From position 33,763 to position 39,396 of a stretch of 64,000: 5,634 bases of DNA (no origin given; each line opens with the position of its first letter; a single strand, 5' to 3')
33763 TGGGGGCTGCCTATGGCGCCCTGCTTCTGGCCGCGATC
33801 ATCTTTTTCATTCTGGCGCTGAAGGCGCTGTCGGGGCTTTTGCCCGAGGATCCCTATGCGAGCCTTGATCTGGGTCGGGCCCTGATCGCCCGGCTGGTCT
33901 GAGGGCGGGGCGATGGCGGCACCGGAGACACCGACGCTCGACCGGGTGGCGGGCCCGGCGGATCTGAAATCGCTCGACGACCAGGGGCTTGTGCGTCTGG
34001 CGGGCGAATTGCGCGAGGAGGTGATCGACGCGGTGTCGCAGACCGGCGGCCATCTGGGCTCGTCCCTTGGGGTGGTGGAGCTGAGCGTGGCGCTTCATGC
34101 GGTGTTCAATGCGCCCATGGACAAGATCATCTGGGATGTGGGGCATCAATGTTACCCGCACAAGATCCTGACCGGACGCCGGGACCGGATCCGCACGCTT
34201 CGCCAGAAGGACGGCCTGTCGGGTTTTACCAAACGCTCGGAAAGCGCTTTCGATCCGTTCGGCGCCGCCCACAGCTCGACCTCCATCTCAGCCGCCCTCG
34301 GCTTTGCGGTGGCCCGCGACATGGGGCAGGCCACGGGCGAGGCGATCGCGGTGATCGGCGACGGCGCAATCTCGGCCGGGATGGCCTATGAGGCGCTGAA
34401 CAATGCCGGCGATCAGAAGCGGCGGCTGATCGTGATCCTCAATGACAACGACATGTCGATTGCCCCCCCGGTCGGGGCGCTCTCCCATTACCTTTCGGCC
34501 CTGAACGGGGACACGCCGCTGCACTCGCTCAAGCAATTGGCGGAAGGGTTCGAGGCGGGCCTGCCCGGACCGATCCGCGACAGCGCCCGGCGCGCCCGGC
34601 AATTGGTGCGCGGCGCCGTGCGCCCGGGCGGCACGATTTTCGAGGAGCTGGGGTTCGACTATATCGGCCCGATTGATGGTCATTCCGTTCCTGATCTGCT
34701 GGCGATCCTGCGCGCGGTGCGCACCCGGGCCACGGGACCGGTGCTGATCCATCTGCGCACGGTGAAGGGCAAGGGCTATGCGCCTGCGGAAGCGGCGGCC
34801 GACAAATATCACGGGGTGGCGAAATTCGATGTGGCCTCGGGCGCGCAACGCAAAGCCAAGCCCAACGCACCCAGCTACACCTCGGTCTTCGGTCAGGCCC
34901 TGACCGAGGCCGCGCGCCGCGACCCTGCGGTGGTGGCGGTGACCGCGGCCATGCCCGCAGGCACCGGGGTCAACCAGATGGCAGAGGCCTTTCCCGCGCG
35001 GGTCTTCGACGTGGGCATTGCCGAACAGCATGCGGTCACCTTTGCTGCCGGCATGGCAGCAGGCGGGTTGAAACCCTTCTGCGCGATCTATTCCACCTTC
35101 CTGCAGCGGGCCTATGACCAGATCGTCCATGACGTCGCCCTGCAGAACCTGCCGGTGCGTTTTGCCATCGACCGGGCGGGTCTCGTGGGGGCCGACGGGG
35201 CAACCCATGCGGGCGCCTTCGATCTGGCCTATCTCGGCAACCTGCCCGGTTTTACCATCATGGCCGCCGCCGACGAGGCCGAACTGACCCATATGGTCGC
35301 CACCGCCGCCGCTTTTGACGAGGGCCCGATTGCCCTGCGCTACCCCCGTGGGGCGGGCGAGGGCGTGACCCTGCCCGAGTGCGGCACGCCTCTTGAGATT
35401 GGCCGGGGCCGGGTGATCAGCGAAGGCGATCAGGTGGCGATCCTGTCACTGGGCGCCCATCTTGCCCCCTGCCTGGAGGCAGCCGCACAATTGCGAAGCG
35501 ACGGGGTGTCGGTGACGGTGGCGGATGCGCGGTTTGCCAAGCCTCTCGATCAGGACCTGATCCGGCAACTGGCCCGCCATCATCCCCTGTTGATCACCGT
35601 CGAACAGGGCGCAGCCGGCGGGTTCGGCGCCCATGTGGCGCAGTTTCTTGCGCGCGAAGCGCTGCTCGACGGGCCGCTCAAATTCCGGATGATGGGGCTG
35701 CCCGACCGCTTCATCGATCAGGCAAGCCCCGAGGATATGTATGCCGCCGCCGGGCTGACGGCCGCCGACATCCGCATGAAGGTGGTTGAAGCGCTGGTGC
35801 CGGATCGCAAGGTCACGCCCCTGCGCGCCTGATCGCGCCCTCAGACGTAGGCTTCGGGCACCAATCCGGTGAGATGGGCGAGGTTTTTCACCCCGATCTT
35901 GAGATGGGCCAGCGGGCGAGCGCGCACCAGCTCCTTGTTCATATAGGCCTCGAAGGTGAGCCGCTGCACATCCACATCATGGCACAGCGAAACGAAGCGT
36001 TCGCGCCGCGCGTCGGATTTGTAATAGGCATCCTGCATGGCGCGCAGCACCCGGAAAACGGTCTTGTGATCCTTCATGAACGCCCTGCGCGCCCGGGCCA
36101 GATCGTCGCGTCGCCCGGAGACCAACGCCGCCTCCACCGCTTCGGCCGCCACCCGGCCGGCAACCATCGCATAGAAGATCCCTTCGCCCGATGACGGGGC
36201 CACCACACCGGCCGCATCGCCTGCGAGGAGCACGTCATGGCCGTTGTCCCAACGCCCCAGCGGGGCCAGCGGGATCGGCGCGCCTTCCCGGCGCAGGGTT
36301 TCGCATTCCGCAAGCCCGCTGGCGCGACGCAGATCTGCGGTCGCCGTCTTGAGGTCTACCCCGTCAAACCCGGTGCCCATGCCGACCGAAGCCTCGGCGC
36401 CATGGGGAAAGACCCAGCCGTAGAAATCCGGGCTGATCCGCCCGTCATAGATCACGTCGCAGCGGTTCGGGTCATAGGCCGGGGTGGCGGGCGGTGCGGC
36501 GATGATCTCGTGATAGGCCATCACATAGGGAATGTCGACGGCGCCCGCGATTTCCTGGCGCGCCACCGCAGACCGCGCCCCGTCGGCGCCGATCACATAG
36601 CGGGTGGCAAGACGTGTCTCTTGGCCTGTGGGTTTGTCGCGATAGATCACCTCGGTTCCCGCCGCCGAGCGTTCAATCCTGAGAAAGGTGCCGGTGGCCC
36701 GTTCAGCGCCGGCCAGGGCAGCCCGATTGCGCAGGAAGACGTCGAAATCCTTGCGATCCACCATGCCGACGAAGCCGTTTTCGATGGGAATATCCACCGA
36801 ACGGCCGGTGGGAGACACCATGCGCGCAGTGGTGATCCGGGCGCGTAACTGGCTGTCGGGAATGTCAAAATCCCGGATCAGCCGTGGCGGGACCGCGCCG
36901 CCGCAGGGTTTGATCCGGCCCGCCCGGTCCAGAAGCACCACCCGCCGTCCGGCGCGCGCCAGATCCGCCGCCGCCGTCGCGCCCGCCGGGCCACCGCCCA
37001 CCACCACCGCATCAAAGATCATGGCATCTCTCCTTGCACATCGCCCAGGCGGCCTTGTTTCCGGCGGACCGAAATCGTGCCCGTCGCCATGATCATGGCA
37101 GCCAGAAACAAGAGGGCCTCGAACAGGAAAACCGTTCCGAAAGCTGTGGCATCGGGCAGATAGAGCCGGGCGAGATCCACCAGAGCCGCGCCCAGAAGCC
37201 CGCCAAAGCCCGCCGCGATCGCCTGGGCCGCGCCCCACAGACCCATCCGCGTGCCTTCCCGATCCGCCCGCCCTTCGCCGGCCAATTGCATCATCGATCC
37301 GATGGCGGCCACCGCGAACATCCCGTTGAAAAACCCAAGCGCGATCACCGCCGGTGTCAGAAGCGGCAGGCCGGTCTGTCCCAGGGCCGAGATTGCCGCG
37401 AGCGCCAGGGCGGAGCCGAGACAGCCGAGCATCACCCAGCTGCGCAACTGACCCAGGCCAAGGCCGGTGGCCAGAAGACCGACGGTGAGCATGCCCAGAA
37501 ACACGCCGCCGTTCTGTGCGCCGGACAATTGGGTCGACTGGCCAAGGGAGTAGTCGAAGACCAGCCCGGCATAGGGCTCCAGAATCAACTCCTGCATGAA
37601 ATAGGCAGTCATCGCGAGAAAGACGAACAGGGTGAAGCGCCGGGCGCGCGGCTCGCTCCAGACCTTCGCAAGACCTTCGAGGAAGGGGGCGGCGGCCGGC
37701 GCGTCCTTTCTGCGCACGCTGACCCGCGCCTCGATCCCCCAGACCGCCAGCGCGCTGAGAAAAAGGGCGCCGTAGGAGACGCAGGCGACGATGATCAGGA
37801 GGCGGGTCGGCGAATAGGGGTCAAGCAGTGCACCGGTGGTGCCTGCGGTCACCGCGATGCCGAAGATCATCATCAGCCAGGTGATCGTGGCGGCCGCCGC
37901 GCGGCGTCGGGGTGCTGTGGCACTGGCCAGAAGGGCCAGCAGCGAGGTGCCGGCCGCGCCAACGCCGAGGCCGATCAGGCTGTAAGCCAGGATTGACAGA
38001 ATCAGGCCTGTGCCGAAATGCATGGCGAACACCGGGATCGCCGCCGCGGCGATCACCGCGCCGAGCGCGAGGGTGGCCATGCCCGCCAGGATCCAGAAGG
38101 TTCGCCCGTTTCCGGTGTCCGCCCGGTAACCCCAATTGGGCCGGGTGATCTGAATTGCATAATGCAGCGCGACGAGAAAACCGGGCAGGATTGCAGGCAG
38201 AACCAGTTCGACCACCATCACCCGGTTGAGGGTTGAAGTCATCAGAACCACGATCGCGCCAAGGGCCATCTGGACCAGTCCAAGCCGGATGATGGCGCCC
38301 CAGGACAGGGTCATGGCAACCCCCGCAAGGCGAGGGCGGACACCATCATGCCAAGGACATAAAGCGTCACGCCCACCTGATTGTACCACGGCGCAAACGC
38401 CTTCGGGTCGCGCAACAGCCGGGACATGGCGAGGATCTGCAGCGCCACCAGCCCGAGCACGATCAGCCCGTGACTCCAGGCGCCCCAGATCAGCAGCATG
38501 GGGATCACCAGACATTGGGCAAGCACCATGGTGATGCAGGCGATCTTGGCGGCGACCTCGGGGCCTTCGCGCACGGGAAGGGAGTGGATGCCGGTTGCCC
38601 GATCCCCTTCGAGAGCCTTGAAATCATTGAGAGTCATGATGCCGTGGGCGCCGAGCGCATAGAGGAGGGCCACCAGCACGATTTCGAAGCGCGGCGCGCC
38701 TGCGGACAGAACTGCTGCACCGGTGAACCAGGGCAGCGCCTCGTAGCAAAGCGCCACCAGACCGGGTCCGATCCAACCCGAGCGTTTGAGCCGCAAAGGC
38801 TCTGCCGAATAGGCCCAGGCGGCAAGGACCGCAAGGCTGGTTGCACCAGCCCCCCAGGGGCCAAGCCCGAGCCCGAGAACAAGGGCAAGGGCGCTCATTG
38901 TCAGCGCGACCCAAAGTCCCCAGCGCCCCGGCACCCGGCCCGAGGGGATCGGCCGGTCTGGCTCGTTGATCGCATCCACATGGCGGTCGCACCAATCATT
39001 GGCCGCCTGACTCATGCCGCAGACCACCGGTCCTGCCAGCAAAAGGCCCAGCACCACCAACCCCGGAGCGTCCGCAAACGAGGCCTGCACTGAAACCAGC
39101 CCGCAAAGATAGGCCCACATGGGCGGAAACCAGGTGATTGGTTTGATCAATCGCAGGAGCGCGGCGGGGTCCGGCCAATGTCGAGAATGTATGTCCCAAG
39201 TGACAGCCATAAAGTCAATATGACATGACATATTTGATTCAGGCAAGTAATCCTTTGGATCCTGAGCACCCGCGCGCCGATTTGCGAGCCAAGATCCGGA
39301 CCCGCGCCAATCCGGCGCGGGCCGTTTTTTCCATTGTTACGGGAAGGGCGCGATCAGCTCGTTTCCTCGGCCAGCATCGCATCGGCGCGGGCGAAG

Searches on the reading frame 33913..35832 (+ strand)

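Call 59: search_protein_families(library=ncbifam, proteins=[window:33913-35832:+], max_evalue=1e-10)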
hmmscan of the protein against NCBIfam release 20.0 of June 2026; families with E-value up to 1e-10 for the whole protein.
window:33913-35832:+ (639 aa): 9 families
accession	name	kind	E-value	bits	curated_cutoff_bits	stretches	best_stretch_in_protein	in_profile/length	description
TIGR00204.1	dxs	equivalog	8.4e-235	781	465.95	1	12-628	4-615/616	1-deoxy-D-xylulose-5-phosphate synthase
NF003933.0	PRK05444.2-2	equivalog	6.9e-177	589.6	395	1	7-625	6-602/606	1-deoxy-D-xylulose-5-phosphate synthase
NF008968.0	PRK12315.1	subfamily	2e-149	498.6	510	2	241-626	202-579/582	1-deoxy-D-xylulose-5-phosphate synthase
NF004559.0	PRK05899.2-5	equivalog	1.3e-52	178.9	488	1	324-627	322-623/627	transketolase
NF004556.0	PRK05899.2-2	equivalog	5.7e-30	104.2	575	1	322-627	324-637/639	transketolase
NF006667.0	PRK09212.1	subfamily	1.3e-23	83.5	321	1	328-588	12-287/327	pyruvate dehydrogenase complex E1 component subunit beta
NF008854.0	PRK11892.1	equivalog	4.9e-16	58.4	454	1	327-588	149-426/464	pyruvate dehydrogenase complex E1 component subunit beta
TIGR00232.1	tktlase_bact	equivalog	1.8e-15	56.3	682.25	0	356-571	390-609/654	transketolase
NF004558.0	PRK05899.2-4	equivalog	1.3e-11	43.6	788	0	357-568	386-601/651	transketolase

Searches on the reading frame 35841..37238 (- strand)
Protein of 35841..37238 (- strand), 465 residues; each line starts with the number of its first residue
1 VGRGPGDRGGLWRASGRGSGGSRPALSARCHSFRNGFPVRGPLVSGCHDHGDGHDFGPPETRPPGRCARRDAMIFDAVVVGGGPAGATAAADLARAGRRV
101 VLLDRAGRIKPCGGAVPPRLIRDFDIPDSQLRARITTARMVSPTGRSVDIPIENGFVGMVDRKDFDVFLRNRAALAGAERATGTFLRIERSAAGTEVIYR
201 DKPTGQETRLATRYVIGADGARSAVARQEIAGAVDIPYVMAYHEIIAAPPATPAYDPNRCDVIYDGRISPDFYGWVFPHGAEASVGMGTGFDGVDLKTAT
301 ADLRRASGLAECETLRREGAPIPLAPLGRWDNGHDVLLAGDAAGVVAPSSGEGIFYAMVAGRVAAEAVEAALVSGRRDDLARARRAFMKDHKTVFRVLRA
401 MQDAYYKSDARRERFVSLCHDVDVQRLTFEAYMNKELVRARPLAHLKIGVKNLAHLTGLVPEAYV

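Call 3: search_protein_families(library=pfam, proteins=[window:35841-37238:-])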
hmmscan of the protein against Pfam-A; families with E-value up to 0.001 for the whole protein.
window:35841-37238:- (465 aa): 10 families
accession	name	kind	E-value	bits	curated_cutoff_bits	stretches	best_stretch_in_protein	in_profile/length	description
PF01494.25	FAD_binding_3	-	1.2e-16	61.3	22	2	156-228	93-166/349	FAD binding domain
PF05834.18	Lycopene_cycl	-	4.4e-11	42.9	23.4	1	76-423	1-346/380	Lycopene cyclase protein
PF07992.20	Pyr_redox_2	-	7.5e-08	32.6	26.1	1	76-232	2-118/291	Pyridine nucleotide-disulphide oxidoreductase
PF01266.30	DAO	-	1.2e-07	32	27.9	1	76-107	1-32/353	FAD dependent oxidoreductase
PF13450.12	NAD_binding_8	-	7.4e-07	29.8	21.9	1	79-109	1-31/68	NAD(P)-binding Rossmann-like domain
PF12831.13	FAD_oxidored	-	1e-06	28.8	27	1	76-108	1-33/416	FAD dependent oxidoreductase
PF00890.30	FAD_binding_2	-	2.4e-05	24.2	20.4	1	76-107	1-32/414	FAD binding domain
PF03486.20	HI0933_like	-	6.8e-05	22.9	50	1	76-108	2-34/244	HI0933-like protein Rossmann domain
PF04820.20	Trp_halogenase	-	0.00045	19.6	21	0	78-102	3-31/458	Tryptophan halogenase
PF01134.28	GIDA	-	0.0007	19.2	22.1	0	76-103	1-28/391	Glucose inhibited division protein A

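Call 4: search_protein_families(library=ncbifam, proteins=[window:35841-37238:-])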
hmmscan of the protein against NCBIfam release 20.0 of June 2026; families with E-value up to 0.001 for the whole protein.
window:35841-37238:- (465 aa): 57 families (the best 25 are shown)
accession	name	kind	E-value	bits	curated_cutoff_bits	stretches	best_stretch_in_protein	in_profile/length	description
TIGR02023.1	BchP-ChlP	subfamily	5.1e-156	519.5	343.3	1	76-457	2-387/388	geranylgeranyl diphosphate reductase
TIGR02028.1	ChlP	equivalog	1.4e-75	254.5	505.3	1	78-456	4-396/398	geranylgeranyl reductase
TIGR02032.1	GG-red-SF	subfamily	3.1e-75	253.6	158.8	1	75-368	1-297/297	geranylgeranyl reductase family protein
NF041080.1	DGGGPL_reductase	equivalog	1.1e-22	80.5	580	1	75-376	2-319/447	digeranylgeranylglycerophospholipid reductase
NF049967.1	QhpG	equivalog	6.2e-20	71.5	240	2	78-233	2-152/423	flavin-dependent monooxygenase QhpG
NF045655.1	MkRedMenJ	equivalog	5.5e-19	68.4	700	1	76-375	6-322/406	menaquinone reductase MenJ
NF008519.0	PRK11445.1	equivalog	1.3e-17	64.1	303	1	74-371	3-303/355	FAD-binding protein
NF041160.1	DGGPL_Thplmales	equivalog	1e-14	54.3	780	1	74-390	3-333/396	digeranylgeranylglycerophospholipid reductase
NF004829.0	PRK06183.1-3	subfamily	1.3e-13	50.6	390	2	72-108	6-42/520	bifunctional 3-(3-hydroxy-phenyl)propionate/3-hydroxycinnamic acid hydroxylase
NF038171.1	maturase_LodB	equivalog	2.6e-11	43.2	400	1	337-412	280-351/361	lysine-epsilon-oxidase maturase LodB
NF004832.0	PRK06184.1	subfamily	1.7e-10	40.3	476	2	134-228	85-176/506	hypothetical protein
NF004780.0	PRK06126.1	subfamily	8e-10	37.6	445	1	76-107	10-41/552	hypothetical protein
NF006092.0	PRK08244.1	equivalog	4.4e-09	35.5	644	1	73-228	1-164/494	monooxygenase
NF041385.1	Dggglyphlred_Halo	equivalog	1.6e-08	33.5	700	0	75-180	5-112/405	digeranylgeranylglycerophospholipid reductase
NF005720.0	PRK07538.1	subfamily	3.9e-08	32.6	400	0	76-113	4-41/418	hypothetical protein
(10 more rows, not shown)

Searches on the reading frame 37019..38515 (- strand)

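Call 3: search_protein_families(library=pfam, proteins=[window:37019-38515:-])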
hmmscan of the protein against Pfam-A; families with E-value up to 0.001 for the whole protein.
window:37019-38515:- (498 aa): 2 families
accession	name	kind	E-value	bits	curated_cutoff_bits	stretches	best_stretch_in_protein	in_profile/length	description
PF03209.21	PUCC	-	2.8e-112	376.1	21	1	95-479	1-395/401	PUCC protein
PF07690.21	MFS_1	-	2.8e-13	50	33.4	2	91-417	22-328/347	Major Facilitator Superfamily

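Call 4: search_protein_families(library=ncbifam, proteins=[window:37019-38515:-])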
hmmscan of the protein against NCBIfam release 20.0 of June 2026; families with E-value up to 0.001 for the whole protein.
window:37019-38515:- (498 aa): 0 families

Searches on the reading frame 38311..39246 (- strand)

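Call 3: search_protein_families(library=pfam, proteins=[window:38311-39246:-])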
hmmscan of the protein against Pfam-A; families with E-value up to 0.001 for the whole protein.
window:38311-39246:- (311 aa): 1 family
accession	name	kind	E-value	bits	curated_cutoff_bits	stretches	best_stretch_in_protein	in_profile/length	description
PF01040.23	UbiA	-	6e-35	121.2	34.2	1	44-282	3-236/250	UbiA prenyltransferase family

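Call 4: search_protein_families(library=ncbifam, proteins=[window:38311-39246:-])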
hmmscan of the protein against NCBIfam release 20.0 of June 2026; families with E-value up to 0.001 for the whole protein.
window:38311-39246:- (311 aa): 25 families
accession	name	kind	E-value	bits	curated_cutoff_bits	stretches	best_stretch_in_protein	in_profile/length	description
NF005742.0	PRK07566.1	equivalog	3.3e-115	384.5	313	1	23-309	24-312/315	chlorophyll synthase ChlG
TIGR01476.1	chlor_syn_BchG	subfamily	1.1e-103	346.7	212.3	1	29-308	2-283/283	(bacterio)chlorophyll synthase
TIGR02056.1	ChlG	equivalog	1.7e-48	165.8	436.45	1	31-307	20-304/306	chlorophyll synthase ChlG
NF009058.0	PRK12392.1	subfamily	7.1e-37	127.2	494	1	29-283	16-278/333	bacteriochlorophyll c synthase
NF009523.0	PRK12884.1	equivalog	4.3e-28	98.3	269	1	63-280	38-249/279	prenyltransferase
NF009521.0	PRK12882.1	equivalog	3.6e-24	85.5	296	1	64-306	40-272/280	geranylgeranylglycerol-phosphate geranylgeranyltransferase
NF009522.0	PRK12883.1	equivalog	2.5e-16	60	353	1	50-281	20-247/279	geranylgeranylglycerol-phosphate geranylgeranyltransferase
NF045897.1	SCO3242_trans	equivalog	8.6e-14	51.8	260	1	77-195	47-154/287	SCO3242 family prenyltransferase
NF009525.0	PRK12887.1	equivalog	6.4e-12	45.4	226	1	83-272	74-270/310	homogentisate phytyltransferase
NF009513.0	PRK12872.1-3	equivalog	2.4e-10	40.4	288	1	71-269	61-252/293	prenyltransferase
NF009516.0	PRK12875.1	equivalog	4.9e-09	35.7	205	1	82-290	73-275/292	prenyltransferase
TIGR01475.1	ubiA_other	subfamily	9.9e-09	35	180.8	1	77-271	50-240/282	UbiA-like polyprenyltransferase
NF009511.0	PRK12871.1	equivalog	9.8e-08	31.7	281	1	97-269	86-257/297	prenyltransferase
NF035940.1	prenyl_rel_EboC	equivalog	4.8e-07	29.4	250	1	63-196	39-169/292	UbiA-like protein EboC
TIGR01474.1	ubiA_proteo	equivalog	6.3e-07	29.2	275.45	1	28-287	5-262/282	4-hydroxybenzoate octaprenyltransferase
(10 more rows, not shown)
